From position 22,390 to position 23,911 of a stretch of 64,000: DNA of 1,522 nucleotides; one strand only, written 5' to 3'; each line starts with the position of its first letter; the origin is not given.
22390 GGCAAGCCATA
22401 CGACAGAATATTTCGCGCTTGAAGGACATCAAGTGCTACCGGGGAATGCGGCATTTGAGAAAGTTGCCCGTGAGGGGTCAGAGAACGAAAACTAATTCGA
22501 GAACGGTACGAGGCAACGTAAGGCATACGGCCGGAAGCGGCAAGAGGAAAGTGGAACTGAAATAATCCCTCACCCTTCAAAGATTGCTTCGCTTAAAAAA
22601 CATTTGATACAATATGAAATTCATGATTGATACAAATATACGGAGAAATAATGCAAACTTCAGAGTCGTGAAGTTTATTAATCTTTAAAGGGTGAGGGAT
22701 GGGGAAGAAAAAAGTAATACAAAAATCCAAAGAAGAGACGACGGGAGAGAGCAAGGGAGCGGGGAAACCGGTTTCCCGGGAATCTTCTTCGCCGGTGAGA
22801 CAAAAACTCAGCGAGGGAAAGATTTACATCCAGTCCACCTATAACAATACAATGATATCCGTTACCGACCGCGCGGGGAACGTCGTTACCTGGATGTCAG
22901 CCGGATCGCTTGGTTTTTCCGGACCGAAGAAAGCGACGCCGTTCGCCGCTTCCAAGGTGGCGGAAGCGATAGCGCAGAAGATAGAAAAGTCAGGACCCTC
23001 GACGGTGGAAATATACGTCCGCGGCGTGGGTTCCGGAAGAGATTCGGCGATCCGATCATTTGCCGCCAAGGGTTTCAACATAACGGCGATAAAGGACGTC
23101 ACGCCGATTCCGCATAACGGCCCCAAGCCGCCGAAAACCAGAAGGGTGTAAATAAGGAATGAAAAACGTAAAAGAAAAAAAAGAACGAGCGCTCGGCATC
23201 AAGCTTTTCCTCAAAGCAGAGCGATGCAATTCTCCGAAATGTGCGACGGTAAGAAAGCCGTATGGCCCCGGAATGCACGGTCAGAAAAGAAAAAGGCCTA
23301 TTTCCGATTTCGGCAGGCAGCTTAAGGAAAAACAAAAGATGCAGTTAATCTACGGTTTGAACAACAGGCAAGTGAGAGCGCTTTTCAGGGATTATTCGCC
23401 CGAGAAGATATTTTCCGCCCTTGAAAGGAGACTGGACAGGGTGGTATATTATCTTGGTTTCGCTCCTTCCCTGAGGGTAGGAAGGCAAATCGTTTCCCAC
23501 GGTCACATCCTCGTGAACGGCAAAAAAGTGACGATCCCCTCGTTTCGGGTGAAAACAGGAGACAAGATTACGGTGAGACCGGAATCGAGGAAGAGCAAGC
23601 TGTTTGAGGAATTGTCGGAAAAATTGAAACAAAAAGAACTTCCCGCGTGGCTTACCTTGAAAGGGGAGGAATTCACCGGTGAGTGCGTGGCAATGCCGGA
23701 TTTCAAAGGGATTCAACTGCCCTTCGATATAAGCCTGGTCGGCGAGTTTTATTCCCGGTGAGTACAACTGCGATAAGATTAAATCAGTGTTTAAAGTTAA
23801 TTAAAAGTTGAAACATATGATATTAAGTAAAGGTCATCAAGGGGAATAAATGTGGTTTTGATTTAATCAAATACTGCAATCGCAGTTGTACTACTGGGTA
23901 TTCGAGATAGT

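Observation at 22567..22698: Family-B inverted-repeat elements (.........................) occupy three intergenic gaps and one splits the rpsM-rpsK junction with its own promoter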

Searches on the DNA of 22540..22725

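Call 19: search_rna_families(source=window, start=22540, end=22725, threshold=evalue, max_evalue=10, show_alignments=2)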
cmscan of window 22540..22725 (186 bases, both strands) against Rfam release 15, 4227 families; matches with E-value up to 10: 6.
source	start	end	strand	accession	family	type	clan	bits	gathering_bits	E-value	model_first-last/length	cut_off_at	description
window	22564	22701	+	RF04205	MIR2606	Gene; miRNA;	-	19.6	139.7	1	1-165/165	no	MIR2606 microRNA precursor family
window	22570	22695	-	RF01291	SNORD97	Gene; snRNA; snoRNA; CD-box;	-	17.1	45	0.87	1-142/142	no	Small nucleolar RNA SNORD97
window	22540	22603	-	RF02903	AaHKsRNA96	Gene; antisense;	-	17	43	1.5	1-117/117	no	Aggregatibacter sRNA 96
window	22565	22700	-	RF04172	MIR8675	Gene; miRNA;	-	16.4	90.8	1.4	21-76/95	no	MIR8675 microRNA precursor family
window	22563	22619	+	RF02281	TtnuCD4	Gene; snRNA; snoRNA; CD-box;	-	12.6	60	5.1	1-60/60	no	Tetrahymena snoRNA TtnuCD4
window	22565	22700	-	RF04202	MIR5380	Gene; miRNA;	-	12.3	150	9.8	39-99/137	no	MIR5380 microRNA precursor family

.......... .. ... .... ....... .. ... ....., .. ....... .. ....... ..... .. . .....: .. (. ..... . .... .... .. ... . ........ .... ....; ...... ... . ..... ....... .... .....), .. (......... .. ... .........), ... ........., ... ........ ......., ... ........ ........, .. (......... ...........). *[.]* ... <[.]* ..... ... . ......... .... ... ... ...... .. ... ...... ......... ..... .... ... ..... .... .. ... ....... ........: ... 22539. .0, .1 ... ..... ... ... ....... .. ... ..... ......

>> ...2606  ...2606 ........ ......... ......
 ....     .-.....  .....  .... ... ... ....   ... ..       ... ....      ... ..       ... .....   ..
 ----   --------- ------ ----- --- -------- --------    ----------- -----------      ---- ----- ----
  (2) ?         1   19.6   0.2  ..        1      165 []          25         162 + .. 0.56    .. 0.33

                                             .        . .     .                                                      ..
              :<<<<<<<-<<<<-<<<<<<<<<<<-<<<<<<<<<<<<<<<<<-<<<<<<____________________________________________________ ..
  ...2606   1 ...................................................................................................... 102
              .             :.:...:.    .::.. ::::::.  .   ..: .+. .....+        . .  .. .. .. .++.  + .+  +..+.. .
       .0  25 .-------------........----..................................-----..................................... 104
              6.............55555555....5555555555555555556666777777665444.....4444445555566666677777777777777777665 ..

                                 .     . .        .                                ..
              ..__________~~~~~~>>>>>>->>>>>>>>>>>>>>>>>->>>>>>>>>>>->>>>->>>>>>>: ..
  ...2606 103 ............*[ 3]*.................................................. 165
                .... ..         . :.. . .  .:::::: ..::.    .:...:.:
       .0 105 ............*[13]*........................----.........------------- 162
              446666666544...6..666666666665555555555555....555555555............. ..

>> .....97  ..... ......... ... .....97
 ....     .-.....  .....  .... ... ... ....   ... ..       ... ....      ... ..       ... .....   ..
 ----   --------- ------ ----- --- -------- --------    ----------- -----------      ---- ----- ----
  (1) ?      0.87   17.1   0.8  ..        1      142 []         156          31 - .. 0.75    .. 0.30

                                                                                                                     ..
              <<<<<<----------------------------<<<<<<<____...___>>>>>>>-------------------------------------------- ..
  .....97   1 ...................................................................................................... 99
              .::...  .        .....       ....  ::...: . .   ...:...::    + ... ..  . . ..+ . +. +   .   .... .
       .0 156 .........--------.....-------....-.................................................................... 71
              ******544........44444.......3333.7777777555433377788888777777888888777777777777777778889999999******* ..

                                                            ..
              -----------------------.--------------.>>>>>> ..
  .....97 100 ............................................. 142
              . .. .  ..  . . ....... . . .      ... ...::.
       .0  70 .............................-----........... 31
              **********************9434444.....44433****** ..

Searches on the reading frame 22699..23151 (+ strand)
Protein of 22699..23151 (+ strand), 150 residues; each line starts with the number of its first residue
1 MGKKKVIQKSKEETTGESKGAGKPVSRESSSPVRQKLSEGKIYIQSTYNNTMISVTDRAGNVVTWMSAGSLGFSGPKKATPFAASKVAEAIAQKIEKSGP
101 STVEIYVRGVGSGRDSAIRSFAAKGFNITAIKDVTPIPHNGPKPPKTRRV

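Call 16: search_protein_families(library=pfam, proteins=[window:22699-23151:+])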
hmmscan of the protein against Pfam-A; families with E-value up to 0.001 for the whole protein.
window:22699-23151:+ (150 aa): 1 family
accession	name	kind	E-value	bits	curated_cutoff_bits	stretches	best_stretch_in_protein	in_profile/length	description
PF00411.24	Ribosomal_S11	-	4.9e-38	130.4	25.1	1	40-149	1-110/110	Ribosomal protein S11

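Call 22: find_related_loci(query=window:22699-23151:+, collection=metagenome_contigs, flank=6000)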
Query window:22699-23151:+ (150 aa) in metagenome_contigs; peptide patterns used: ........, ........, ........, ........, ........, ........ (x = any residue, [..] = any of these).
596 stretches matched a pattern; 203 encode a relative of the query (tblastn E <= 1e-3); the best 80 are kept; 80 distinct loci.
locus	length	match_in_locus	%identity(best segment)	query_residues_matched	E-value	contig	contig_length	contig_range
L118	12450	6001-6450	81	1-150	2e-79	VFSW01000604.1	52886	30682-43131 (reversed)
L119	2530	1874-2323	73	1-150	5e-73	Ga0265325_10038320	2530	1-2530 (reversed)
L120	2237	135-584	73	1-150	1e-73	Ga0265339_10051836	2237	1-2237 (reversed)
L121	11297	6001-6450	71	1-150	5e-71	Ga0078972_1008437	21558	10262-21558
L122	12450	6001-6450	71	1-150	2e-70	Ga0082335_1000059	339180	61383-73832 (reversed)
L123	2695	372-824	70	1-150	5e-69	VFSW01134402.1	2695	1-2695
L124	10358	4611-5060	74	1-150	3e-68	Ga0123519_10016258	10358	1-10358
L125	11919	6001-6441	75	1-150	2e-67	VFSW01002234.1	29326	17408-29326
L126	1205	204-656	67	1-150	7e-70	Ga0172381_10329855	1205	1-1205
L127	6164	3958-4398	65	1-150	8e-64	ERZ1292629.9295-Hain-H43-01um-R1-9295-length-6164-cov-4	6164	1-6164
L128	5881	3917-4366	63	1-150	9e-64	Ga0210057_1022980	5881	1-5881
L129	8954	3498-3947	63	1-150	9e-64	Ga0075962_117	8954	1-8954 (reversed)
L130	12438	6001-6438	64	1-150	2e-61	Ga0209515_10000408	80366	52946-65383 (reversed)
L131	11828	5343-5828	57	1-150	9e-60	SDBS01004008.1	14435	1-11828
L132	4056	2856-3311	60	1-150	2e-59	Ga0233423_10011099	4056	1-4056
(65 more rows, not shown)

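Call 57: list_cluster_members(proteins=[window:22699-23151:+, window:23958-24707:+, window:20052-21734:+])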
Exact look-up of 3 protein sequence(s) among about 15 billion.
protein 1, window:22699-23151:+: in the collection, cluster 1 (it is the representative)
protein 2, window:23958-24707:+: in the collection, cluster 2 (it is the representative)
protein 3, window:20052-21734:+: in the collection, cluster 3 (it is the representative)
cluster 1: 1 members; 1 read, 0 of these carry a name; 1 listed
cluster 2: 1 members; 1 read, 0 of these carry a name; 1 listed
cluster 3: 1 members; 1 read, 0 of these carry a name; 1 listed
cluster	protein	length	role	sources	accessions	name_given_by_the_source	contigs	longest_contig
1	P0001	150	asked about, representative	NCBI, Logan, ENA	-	-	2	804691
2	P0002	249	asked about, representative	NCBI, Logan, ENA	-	-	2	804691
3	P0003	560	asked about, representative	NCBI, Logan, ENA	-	-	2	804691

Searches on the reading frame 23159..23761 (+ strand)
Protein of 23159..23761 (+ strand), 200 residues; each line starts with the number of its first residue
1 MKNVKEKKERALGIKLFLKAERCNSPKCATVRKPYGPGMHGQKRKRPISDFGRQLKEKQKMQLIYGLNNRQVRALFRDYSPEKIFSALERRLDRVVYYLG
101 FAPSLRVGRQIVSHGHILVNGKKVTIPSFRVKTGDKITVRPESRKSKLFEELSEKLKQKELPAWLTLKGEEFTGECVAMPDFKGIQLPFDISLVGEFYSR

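Call 16: search_protein_families(library=pfam, proteins=[window:23159-23761:+])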
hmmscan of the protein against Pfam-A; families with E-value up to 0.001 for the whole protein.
window:23159-23761:+ (200 aa): 2 families
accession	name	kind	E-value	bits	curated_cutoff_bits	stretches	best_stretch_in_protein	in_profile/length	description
PF01479.30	S4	-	6.4e-19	67.9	22.8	1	90-137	1-48/48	S4 domain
PF00163.24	Ribosomal_S4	-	5.8e-15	56.2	23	1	5-77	6-77/95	Ribosomal protein S4/S9 N-terminal domain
